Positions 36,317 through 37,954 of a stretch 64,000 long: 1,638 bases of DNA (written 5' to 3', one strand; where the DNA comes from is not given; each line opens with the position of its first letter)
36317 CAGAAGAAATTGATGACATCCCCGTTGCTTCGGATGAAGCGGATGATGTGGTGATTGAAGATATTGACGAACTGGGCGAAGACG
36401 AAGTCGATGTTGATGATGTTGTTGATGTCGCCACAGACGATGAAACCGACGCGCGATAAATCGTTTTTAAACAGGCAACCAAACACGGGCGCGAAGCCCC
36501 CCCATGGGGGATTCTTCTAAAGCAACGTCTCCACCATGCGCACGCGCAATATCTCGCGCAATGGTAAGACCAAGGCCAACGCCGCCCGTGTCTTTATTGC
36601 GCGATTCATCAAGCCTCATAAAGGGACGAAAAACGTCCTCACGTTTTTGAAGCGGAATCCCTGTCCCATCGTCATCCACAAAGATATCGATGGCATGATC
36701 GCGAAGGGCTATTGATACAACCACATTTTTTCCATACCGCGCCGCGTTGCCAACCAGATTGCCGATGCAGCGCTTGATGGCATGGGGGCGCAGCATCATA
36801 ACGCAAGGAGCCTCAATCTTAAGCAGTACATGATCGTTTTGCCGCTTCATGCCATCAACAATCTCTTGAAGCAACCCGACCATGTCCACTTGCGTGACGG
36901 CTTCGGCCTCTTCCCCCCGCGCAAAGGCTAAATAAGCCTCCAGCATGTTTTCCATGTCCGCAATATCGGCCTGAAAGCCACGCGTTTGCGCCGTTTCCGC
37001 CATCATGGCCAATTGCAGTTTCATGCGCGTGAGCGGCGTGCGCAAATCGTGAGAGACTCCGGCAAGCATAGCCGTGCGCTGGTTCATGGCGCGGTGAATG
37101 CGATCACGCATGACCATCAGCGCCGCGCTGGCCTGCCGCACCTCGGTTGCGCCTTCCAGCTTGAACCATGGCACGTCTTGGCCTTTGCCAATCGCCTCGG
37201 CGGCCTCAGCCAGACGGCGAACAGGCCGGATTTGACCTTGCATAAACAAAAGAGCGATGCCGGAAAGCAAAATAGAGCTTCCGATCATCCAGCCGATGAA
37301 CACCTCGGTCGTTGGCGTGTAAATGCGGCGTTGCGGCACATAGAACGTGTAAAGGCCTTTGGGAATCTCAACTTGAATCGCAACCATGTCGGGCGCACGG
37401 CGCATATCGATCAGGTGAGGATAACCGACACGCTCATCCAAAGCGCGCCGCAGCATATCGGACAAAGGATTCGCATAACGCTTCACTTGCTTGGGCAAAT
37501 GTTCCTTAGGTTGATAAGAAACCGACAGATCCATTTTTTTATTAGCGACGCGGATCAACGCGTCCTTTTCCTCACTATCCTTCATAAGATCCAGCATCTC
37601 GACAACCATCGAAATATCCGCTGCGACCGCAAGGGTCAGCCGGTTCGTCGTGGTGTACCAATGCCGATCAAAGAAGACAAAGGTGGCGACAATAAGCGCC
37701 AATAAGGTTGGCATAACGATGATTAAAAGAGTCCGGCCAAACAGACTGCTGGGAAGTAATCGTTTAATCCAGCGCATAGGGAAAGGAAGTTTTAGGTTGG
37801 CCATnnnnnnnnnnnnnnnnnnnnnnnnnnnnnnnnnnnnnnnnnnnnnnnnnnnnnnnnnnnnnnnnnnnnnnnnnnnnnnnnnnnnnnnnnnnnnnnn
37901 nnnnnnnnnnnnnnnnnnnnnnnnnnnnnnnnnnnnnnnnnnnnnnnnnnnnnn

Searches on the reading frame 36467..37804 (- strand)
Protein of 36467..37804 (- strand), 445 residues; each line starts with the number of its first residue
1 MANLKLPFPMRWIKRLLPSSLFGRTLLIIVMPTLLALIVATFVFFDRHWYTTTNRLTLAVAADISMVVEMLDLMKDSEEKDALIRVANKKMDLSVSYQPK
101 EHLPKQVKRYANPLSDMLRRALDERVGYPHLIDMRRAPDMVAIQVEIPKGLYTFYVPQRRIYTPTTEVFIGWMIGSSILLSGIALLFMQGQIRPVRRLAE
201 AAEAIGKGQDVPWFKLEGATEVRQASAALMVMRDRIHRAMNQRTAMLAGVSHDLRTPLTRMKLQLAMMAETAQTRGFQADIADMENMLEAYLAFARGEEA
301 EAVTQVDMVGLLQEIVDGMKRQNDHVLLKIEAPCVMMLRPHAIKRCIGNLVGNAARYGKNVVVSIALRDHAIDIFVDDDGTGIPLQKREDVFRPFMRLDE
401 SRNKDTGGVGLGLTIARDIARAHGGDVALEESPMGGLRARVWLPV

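Call 40: search_protein_families(library=pfam, proteins=[window:36467-37804:-], max_evalue=0.001)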
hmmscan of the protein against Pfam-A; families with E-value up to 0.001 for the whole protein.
window:36467-37804:- (445 aa): 3 families
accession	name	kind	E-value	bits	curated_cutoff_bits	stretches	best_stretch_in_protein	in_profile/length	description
PF02518.31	HATPase_c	-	1.7e-21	77.2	26.4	1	341-444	4-108/111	Histidine kinase-, DNA gyrase B-, and HSP90-like ATPase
PF00512.31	HisKA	-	1.2e-07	32.1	26.9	1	243-297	2-63/66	His Kinase A (phospho-acceptor) domain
PF00672.30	HAMP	-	0.00017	22.3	25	1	191-237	6-52/53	HAMP domain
